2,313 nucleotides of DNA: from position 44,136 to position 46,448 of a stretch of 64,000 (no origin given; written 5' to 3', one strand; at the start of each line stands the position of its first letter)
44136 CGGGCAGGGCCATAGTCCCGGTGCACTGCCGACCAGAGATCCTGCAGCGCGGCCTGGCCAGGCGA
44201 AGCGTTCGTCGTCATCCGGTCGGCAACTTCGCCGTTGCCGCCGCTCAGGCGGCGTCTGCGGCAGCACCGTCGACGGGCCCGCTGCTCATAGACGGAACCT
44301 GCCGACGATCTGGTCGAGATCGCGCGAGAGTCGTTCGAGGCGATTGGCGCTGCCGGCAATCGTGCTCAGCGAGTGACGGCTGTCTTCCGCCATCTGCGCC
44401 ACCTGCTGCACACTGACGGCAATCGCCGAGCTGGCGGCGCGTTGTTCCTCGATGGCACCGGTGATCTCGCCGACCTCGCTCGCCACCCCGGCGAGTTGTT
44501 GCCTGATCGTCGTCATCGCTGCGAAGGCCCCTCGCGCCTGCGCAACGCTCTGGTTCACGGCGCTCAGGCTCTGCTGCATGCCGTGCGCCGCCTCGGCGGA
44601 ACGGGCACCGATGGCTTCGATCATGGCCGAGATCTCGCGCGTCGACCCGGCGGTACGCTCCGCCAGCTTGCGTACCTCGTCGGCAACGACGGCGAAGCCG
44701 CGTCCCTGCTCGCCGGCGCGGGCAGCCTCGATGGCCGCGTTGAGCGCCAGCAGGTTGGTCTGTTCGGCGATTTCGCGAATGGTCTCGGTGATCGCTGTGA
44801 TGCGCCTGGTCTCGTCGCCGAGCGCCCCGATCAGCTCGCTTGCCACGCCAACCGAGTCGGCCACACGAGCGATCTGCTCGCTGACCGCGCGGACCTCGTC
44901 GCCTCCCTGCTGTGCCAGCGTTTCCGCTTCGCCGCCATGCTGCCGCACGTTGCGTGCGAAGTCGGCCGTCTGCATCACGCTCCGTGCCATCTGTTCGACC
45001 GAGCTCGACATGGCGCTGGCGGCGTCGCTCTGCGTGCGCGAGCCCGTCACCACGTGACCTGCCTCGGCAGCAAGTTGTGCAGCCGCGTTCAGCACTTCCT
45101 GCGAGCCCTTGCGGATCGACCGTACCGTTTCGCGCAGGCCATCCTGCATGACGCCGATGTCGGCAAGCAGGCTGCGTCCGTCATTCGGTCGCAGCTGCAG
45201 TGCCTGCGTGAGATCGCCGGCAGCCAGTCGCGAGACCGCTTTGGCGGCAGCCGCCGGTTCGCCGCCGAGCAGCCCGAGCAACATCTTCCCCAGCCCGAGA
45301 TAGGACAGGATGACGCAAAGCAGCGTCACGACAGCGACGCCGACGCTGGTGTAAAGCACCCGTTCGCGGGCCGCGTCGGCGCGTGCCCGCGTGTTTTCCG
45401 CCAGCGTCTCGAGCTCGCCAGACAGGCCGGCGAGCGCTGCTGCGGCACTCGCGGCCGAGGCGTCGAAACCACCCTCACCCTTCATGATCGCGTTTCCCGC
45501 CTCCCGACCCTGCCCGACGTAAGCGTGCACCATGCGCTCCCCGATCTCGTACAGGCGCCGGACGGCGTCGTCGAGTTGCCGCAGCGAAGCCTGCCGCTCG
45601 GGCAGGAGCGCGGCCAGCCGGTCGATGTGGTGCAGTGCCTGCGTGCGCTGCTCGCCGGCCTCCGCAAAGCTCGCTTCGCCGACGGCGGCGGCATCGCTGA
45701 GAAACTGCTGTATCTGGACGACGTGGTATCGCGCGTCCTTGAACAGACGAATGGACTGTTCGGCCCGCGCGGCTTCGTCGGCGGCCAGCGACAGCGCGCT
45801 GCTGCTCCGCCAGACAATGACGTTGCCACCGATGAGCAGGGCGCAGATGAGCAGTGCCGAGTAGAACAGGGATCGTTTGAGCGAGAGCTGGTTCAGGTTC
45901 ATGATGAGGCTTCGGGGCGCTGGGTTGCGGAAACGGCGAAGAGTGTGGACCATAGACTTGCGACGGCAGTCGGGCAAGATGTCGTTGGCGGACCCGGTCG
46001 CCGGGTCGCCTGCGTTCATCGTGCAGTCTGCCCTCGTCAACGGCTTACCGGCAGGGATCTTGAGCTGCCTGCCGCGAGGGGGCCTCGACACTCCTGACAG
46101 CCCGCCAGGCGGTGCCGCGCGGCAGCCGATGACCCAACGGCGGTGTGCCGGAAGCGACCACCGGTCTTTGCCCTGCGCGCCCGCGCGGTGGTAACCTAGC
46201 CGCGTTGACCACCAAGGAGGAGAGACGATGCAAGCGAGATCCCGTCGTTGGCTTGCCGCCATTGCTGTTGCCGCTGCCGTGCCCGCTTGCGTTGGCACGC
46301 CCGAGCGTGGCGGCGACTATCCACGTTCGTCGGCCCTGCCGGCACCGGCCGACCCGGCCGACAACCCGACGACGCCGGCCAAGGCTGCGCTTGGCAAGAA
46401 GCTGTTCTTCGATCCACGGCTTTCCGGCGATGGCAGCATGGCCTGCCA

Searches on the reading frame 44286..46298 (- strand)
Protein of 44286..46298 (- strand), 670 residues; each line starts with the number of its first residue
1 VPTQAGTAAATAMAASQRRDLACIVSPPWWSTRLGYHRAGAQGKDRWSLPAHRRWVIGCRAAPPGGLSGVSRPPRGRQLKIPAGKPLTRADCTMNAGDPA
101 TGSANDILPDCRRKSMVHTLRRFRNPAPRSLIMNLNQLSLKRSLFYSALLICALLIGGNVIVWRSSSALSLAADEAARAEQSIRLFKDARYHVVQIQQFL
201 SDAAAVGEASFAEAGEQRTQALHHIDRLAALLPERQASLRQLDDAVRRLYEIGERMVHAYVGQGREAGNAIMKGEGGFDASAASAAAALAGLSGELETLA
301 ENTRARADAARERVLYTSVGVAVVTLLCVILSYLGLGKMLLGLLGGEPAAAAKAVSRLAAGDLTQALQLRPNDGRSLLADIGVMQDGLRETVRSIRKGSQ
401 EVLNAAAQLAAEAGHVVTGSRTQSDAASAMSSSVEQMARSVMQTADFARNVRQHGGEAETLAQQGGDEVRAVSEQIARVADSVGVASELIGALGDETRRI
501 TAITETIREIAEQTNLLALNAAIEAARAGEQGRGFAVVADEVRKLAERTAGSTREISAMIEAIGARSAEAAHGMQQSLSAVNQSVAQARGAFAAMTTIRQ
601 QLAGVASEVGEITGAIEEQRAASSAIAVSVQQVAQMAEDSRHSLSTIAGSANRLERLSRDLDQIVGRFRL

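Call 77: search_protein_families(library=pfam, proteins=[window:44286-46298:-], max_evalue=0.00001)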
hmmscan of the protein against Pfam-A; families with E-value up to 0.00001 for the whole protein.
window:44286-46298:- (670 aa): 1 family
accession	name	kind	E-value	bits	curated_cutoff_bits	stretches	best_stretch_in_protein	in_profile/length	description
PF00015.26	MCPsignal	-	1.3e-40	139.4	34.6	1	456-636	5-171/172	Methyl-accepting chemotaxis protein (MCP) signalling domain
